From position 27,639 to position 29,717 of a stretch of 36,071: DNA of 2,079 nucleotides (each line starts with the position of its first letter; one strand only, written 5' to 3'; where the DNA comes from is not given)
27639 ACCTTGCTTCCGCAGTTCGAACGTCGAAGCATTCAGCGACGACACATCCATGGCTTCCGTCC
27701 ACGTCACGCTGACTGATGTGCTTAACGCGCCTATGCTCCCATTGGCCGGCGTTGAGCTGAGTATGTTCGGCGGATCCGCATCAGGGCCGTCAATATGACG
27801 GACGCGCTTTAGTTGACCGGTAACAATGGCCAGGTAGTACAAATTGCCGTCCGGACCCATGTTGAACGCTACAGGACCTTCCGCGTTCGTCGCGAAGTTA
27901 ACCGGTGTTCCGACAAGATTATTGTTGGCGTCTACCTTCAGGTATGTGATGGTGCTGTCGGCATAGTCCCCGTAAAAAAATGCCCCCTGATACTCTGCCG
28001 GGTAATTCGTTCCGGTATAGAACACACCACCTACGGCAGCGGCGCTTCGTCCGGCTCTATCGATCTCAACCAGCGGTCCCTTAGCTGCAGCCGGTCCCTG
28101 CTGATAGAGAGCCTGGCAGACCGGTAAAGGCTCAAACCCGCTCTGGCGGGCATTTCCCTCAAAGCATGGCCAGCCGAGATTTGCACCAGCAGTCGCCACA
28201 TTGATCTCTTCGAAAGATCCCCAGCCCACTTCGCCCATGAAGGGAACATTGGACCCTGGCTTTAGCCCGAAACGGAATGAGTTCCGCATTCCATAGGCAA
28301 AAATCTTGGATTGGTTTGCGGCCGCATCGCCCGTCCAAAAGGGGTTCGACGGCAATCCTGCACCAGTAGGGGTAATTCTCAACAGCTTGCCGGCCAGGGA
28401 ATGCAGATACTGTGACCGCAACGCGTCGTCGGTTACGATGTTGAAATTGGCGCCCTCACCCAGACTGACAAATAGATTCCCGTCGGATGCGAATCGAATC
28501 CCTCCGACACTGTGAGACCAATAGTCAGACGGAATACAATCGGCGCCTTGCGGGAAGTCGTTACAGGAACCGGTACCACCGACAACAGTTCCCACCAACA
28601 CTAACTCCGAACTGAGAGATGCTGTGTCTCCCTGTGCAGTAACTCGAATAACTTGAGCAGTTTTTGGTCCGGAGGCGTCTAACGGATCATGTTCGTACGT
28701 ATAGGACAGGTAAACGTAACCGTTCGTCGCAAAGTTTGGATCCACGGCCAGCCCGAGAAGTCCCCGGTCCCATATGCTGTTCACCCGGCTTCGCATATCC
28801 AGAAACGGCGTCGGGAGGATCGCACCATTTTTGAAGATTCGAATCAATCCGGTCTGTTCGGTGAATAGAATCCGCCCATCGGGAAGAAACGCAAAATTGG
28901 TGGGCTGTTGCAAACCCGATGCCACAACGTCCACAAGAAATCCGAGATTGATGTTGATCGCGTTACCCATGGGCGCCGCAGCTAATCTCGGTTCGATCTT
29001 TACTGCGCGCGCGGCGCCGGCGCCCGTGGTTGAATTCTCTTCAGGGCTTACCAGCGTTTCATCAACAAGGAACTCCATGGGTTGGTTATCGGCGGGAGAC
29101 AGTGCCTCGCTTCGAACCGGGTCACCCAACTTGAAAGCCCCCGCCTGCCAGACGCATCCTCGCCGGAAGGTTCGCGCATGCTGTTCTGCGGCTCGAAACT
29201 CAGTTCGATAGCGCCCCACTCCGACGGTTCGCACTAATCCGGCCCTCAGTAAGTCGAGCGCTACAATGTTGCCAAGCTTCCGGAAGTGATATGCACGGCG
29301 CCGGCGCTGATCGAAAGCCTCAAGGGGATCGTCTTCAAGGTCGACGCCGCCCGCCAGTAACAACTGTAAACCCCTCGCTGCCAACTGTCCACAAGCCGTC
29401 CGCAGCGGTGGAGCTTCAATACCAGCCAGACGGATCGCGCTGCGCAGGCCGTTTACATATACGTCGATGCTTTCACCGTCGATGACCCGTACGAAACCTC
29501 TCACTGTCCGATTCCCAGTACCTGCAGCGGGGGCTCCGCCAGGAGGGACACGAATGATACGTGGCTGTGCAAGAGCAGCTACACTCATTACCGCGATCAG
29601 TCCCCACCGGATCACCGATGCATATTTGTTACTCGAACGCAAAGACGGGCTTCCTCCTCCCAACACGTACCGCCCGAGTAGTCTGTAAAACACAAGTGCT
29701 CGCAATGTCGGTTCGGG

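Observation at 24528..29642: Giant secreted protein with an unusual domain mosaic directly upstream of the EPS operon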

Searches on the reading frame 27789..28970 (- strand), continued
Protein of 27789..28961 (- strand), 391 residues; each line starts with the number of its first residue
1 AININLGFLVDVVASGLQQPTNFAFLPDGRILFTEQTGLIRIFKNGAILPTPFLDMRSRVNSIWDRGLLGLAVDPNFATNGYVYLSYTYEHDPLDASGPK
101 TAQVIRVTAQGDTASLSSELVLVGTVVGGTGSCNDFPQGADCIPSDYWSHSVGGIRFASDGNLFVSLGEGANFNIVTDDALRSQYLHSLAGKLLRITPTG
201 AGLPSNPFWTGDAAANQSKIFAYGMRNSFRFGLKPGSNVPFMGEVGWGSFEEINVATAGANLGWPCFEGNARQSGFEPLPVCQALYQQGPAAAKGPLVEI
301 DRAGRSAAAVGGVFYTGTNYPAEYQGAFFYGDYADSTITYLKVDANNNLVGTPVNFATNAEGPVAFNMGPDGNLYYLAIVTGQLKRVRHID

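Call 44: search_solved_structures(query=A3, max_evalue=1e-10, show_alignments=5)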
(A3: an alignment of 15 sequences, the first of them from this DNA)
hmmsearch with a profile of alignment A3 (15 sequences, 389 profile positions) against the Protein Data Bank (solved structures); distinct sequences matched with E-value up to 1e-10: 13.
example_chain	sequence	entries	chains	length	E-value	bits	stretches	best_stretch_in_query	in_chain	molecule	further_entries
2ism_A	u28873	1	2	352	1.1e-33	119.9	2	144-279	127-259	Putative oxidoreductase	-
2g8s_A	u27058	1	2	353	1.3e-32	116.3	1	150-387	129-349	Glucose/sorbosone dehydrogenases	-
7cdy_A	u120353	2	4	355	3.3e-28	101.8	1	150-379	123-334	glucose dehydrogenase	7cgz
3a9g_A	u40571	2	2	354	4.2e-28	101.4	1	141-276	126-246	Putative uncharacterized protein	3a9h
1c9u_A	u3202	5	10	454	4.6e-24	88.2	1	5-286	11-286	SOLUBLE QUINOPROTEIN GLUCOSE DEHYDROGENASE | PROTEIN (SOLUBLE QUINOPROTEIN GLUCOSE DEHYDROGENASE) | Quinoprotein glucose dehydrogenase B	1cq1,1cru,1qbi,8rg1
8re0_A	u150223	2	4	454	5.5e-24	87.9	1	5-285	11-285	Quinoprotein glucose dehydrogenase B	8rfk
5min_A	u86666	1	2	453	6.7e-24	87.6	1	5-286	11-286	Quinoprotein glucose dehydrogenase B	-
3das_A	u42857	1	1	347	9.3e-21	77.3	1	149-283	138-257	Putative oxidoreductase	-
3ho3_A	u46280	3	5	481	4.2e-16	62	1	9-97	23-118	Hedgehog-interacting protein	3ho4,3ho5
7pgm_A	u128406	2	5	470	5.1e-16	61.7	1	10-97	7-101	Hedgehog-interacting protein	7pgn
2wfx_B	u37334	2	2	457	5.7e-16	61.5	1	11-97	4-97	HEDGEHOG-INTERACTING PROTEIN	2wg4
2wft_A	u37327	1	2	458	5.8e-16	61.5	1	11-97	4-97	HEDGEHOG-INTERACTING PROTEIN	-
2wg3_C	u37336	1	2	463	6.1e-16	61.4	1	11-97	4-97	HEDGEHOG-INTERACTING PROTEIN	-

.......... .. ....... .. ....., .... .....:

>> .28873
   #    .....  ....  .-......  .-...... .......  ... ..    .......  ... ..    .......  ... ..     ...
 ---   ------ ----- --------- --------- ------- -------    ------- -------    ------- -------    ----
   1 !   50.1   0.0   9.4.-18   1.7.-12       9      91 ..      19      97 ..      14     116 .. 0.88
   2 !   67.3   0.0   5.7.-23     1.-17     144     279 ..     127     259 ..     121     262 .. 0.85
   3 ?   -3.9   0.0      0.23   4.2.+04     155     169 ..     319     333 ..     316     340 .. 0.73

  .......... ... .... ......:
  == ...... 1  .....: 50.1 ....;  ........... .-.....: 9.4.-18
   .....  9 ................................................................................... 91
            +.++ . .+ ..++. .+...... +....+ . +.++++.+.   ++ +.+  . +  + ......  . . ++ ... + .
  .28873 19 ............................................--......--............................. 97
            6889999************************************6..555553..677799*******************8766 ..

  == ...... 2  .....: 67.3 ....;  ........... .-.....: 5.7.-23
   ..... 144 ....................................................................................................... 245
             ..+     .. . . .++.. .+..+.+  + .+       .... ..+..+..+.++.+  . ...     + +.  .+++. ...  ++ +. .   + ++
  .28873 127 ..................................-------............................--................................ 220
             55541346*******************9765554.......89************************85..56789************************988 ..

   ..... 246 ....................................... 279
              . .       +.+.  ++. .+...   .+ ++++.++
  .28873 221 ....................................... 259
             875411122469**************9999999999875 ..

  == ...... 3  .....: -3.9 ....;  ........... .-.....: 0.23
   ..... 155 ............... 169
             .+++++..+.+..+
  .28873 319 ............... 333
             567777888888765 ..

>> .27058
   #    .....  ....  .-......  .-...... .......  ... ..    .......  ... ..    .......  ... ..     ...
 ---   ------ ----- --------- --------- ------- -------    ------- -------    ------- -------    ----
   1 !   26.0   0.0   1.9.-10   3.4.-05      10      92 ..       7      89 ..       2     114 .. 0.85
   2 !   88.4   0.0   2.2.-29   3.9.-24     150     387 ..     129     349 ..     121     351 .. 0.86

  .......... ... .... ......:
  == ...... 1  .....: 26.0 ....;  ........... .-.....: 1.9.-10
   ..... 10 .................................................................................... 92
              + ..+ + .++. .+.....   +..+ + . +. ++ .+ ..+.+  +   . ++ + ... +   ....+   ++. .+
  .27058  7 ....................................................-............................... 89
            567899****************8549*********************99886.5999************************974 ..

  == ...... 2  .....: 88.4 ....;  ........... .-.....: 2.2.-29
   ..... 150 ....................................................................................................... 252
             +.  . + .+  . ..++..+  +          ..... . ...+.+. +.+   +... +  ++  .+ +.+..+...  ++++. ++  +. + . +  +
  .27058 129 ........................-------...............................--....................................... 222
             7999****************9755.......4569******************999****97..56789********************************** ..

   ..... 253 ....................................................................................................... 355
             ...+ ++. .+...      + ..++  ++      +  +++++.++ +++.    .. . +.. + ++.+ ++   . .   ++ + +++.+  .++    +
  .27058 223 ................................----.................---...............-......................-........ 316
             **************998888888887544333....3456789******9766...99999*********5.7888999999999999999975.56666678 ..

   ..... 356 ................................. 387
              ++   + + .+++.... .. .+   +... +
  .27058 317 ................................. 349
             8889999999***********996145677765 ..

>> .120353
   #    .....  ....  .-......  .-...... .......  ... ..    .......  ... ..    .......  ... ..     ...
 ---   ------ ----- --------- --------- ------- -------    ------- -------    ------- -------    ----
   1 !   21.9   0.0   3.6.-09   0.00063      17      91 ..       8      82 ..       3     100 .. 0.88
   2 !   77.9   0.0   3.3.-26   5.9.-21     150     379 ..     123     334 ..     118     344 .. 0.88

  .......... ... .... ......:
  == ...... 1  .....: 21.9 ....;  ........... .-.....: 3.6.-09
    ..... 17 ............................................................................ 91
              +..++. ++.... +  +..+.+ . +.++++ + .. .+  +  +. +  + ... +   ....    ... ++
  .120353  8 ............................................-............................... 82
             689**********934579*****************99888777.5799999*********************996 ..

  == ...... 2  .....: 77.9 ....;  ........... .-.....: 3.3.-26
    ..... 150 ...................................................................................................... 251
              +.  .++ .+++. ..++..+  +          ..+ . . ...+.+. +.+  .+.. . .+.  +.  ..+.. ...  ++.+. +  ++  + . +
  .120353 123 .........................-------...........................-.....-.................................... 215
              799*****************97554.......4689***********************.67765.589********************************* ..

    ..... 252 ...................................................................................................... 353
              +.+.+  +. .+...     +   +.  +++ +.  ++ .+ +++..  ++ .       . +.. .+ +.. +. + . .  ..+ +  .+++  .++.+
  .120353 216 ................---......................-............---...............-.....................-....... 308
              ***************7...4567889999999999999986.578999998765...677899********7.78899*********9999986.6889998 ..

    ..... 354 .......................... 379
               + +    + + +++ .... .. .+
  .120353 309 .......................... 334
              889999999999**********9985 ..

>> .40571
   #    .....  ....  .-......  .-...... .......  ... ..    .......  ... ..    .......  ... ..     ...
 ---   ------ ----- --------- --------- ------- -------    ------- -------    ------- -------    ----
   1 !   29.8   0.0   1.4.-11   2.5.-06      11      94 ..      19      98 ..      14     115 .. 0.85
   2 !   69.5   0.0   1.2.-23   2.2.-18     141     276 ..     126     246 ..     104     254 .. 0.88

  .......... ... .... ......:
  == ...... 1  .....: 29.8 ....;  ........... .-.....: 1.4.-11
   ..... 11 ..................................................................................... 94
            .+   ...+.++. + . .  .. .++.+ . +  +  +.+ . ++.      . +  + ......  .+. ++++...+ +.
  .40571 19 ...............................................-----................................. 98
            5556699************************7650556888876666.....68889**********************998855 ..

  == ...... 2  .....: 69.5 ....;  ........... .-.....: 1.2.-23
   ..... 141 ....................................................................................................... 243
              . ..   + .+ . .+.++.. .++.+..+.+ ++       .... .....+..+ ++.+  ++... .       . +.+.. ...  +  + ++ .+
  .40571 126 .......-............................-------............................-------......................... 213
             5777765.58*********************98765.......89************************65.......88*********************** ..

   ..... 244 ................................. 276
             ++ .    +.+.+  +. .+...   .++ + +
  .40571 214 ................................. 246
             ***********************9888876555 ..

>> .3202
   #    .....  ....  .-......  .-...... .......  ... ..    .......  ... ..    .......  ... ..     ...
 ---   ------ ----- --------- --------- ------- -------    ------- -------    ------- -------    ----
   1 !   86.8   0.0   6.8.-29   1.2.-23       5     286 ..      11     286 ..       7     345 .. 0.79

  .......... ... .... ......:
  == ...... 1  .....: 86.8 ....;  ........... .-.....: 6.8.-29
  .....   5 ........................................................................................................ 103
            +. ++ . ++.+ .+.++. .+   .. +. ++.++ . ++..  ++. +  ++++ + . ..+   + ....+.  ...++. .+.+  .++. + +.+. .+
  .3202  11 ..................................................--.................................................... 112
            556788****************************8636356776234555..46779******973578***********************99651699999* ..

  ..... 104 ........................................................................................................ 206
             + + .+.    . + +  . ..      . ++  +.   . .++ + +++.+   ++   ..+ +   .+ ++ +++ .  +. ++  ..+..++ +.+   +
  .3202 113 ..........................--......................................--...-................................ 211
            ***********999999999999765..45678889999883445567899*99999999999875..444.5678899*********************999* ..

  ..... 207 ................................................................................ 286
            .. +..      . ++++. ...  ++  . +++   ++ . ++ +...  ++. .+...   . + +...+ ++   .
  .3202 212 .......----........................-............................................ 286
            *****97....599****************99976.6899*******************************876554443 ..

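Call 49: find_related_loci(query=A3, collection=genome_contigs, flank=10000)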
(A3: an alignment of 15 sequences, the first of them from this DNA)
Query A3 (391 aa) in genome_contigs; peptide patterns used: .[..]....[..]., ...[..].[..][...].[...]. (x = any residue, [..] = any of these).
600 stretches matched a pattern (row limit reached: there are more); 594 encode a relative of the query (tblastn E <= 1e-3); the best 80 are kept; 80 distinct loci.
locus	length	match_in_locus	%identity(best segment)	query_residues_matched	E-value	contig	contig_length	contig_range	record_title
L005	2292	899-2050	58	5-390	1e-166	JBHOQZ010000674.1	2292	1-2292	MAG: Chloroflexota bacterium isolate A0_41 coassembly_Ak141_335196, whole genome shotgun sequence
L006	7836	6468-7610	60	10-391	2e-153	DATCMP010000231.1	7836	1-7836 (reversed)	MAG TPA_asm: Thermomicrobiales bacterium isolate SMAG_U7152 k141_18886, whole genome shotgun sequence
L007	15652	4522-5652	60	10-391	2e-151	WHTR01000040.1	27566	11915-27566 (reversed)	MAG: Chloroflexi bacterium isolate Dino_bin42 NODE_40_length_27566_cov_7.040965, whole genome shotgun sequence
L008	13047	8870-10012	58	10-391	6e-147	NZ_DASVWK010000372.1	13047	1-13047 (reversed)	MAG: Archangium sp. isolate SMAG_U3368 k141_196069, whole genome shotgun sequence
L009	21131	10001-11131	58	10-390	1e-144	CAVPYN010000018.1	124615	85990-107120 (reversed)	MAG: uncultured Chloroflexia bacterium isolate MFD09964.bin.2.204 genome assembly, contig: contig_86400, whole genome sh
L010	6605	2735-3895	55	5-390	1e-142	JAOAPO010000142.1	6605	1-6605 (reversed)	MAG: Bryobacterales bacterium isolate RYN_16 scaffold_1409605, whole genome shotgun sequence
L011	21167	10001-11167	57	1-391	3e-142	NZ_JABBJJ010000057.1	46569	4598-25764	Pyxidicoccus fallax strain DSM 14698 NODE_57_length_46569_cov_32.2535, whole genome shotgun sequence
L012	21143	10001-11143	55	10-391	6e-140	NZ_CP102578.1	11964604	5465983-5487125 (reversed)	Archangium gephyra strain SDU49 chromosome, complete genome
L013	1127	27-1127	60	10-378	8e-153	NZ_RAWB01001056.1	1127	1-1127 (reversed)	Corallococcus llansteffanensis strain CA051B NODE_1056_1127_cov_7.116, whole genome shotgun sequence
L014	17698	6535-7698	54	4-391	1e-137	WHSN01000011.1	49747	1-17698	MAG: Luteitalea sp. isolate Dino_bin7 k141_695317_length_49747_cov_12.0000, whole genome shotgun sequence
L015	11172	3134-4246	56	16-390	5e-138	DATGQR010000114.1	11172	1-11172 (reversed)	MAG TPA_asm: Thermomicrobiales bacterium isolate SMAG_U10429 k141_4518352, whole genome shotgun sequence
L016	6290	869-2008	53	11-391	2e-129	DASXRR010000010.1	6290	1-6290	MAG TPA_asm: Chloroflexota bacterium isolate SMAG_U4645 k141_690710, whole genome shotgun sequence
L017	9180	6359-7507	52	10-391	4e-128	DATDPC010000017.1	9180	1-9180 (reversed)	MAG TPA_asm: Dehalococcoidia bacterium isolate SMAG_U7910 k141_1853772, whole genome shotgun sequence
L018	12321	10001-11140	56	10-391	2e-138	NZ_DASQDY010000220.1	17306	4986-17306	MAG: Archangium sp. isolate SMAG_U11739 k141_925573, whole genome shotgun sequence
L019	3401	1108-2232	52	10-391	2e-124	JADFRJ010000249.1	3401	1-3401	MAG: Chloroflexota bacterium isolate B85T3L11 B85T3L11_NODE47786, whole genome shotgun sequence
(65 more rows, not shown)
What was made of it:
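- The subfamily also occurs in Patescibacteria MAGs (call 49). The subfamily is present in Patescibacteria (call 49).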

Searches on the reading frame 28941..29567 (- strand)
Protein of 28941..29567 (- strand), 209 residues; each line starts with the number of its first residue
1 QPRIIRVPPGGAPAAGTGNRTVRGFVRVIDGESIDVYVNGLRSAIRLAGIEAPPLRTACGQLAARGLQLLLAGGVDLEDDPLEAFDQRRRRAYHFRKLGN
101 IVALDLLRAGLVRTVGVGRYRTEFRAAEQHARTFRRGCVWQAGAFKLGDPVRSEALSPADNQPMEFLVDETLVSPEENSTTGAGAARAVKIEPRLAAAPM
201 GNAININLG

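Call 8: search_protein_families(library=pfam, proteins=[window:28941-29567:-], max_evalue=10)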
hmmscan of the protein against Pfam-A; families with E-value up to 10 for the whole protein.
seq(209 aa): 2 families
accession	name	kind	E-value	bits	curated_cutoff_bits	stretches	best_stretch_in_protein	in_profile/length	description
PF02288.20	Dehydratase_MU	-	0.17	12.2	27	1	161-193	77-108/110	Dehydratase medium subunit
PF22428.2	Dis32-like_C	-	0.21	11.6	27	1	24-38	6-20/32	DIS3-like exonuclease 2-like, C-terminal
